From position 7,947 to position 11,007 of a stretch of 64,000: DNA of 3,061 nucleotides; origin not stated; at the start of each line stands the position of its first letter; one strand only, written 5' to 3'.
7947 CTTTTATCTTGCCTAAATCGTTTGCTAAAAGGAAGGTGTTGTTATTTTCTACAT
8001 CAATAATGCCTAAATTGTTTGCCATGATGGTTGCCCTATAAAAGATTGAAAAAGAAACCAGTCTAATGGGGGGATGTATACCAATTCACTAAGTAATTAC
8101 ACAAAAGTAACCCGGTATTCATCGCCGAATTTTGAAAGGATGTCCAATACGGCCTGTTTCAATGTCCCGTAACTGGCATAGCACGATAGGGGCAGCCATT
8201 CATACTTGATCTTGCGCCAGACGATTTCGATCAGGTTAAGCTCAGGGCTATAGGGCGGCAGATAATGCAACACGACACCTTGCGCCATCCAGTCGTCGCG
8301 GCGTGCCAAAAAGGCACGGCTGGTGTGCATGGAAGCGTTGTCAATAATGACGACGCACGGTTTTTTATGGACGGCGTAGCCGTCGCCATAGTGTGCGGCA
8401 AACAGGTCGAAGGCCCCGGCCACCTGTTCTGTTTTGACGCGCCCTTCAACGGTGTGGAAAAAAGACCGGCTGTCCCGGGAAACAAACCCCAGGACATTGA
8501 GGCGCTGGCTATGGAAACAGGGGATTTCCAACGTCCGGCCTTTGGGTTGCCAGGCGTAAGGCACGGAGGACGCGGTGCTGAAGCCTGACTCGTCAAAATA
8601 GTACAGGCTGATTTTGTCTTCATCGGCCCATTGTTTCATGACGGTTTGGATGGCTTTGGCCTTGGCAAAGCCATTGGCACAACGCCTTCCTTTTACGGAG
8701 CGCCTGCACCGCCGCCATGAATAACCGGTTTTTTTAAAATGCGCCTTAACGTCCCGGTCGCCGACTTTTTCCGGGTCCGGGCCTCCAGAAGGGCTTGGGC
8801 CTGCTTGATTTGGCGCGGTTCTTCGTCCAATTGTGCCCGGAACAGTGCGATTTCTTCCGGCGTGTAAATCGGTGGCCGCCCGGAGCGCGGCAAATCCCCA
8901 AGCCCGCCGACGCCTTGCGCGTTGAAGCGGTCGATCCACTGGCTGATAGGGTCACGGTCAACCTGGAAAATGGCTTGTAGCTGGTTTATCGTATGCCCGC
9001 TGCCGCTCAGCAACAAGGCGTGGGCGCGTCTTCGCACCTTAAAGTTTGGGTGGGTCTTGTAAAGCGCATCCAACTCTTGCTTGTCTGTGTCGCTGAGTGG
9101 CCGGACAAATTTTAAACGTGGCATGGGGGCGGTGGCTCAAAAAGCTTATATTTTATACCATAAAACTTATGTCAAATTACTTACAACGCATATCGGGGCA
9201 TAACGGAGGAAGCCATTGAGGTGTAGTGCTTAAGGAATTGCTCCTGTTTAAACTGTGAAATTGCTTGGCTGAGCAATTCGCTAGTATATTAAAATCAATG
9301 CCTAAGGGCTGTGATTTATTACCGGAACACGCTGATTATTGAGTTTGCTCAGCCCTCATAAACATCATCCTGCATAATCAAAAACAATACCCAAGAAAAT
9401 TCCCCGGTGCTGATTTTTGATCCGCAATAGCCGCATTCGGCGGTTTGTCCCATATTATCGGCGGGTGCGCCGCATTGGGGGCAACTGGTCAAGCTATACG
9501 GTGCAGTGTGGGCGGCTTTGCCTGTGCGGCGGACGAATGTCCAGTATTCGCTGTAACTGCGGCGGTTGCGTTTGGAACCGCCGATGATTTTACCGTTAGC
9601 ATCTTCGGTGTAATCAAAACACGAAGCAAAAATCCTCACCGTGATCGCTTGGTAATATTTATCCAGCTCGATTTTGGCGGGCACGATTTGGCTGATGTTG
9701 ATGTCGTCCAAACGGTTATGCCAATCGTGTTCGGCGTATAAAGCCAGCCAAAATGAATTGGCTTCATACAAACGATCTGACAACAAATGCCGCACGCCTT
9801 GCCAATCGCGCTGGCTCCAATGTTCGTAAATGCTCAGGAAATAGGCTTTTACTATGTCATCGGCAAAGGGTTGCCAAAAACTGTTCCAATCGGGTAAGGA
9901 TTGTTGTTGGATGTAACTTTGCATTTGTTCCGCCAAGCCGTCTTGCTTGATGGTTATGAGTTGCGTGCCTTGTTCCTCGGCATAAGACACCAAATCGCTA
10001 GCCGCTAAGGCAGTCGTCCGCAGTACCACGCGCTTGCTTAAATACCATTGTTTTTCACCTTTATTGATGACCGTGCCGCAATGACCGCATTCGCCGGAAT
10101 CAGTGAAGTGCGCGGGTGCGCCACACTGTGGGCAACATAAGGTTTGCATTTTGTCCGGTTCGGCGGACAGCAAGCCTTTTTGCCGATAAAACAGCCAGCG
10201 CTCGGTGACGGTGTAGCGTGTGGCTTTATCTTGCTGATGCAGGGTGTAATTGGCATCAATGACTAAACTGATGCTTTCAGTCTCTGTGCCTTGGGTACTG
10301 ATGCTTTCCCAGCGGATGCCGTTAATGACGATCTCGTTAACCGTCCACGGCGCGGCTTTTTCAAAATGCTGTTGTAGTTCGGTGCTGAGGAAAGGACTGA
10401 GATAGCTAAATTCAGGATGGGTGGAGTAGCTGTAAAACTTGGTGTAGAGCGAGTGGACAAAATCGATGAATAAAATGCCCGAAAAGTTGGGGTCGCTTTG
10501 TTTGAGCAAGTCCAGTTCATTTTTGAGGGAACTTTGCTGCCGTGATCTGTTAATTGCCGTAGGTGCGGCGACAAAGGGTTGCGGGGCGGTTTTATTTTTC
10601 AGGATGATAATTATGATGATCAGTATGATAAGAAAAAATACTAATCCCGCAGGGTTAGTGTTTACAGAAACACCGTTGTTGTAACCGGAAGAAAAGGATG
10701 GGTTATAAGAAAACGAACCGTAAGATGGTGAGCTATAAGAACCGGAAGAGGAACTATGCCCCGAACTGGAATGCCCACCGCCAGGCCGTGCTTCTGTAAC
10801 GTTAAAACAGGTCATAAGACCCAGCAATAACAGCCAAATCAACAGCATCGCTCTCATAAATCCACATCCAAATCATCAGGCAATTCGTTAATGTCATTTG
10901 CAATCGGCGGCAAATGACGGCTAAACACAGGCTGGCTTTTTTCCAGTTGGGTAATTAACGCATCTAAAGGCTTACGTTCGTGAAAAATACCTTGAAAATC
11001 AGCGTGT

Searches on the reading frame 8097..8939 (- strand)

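Call 16: search_protein_families(library=pfam, proteins=[window:8097-8939:-], max_evalue=0.01)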
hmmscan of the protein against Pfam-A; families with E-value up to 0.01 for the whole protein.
window:8097-8939:- (280 aa): 1 family
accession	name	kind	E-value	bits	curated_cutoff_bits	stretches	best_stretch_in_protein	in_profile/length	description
PF13358.12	DDE_3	-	1e-31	110.2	28.6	1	112-256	2-141/146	DDE superfamily endonuclease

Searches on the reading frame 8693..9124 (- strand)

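Call 46: search_protein_families(library=pfam, proteins=[window:8693-9124:-], max_evalue=0.01)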
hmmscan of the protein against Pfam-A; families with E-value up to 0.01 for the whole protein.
window:8693-9124:- (143 aa): 4 families
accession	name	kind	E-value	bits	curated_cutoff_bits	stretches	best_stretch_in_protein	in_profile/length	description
PF13565.12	HTH_32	-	7.1e-14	52.6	33.7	1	60-130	2-73/73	Homeodomain-like domain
PF13551.12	HTH_29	-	3.3e-10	40.4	28.1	1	33-92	1-63/64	Winged helix-turn helix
PF13518.12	HTH_28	-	1e-09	38.7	25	1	32-83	1-52/52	Helix-turn-helix domain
PF13384.12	HTH_23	-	6.2e-07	29.5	24.6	1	29-75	3-49/50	Homeodomain-like domain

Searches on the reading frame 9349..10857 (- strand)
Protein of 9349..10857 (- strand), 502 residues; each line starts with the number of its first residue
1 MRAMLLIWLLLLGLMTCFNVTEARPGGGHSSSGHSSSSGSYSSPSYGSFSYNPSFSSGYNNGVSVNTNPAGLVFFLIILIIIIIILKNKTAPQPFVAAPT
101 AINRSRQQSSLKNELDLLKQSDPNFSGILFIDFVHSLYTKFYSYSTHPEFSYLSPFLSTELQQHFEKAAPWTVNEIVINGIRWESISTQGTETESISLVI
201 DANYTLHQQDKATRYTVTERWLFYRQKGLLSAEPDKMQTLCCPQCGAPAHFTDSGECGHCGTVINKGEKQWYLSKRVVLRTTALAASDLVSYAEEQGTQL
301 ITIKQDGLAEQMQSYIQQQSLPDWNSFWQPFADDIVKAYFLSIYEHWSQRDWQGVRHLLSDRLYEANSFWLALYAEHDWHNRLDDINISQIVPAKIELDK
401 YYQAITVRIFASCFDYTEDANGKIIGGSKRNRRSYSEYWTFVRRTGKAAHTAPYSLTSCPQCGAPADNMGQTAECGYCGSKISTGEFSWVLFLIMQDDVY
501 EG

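Call 16: search_protein_families(library=pfam, proteins=[window:9349-10857:-], max_evalue=0.01)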
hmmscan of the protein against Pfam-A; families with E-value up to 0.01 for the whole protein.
window:9349-10857:- (502 aa): 1 family
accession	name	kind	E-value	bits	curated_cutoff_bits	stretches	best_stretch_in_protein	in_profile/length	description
PF04280.21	Tim44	-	4.4e-16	59.8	29.6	1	336-448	24-136/147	Tim44-like domain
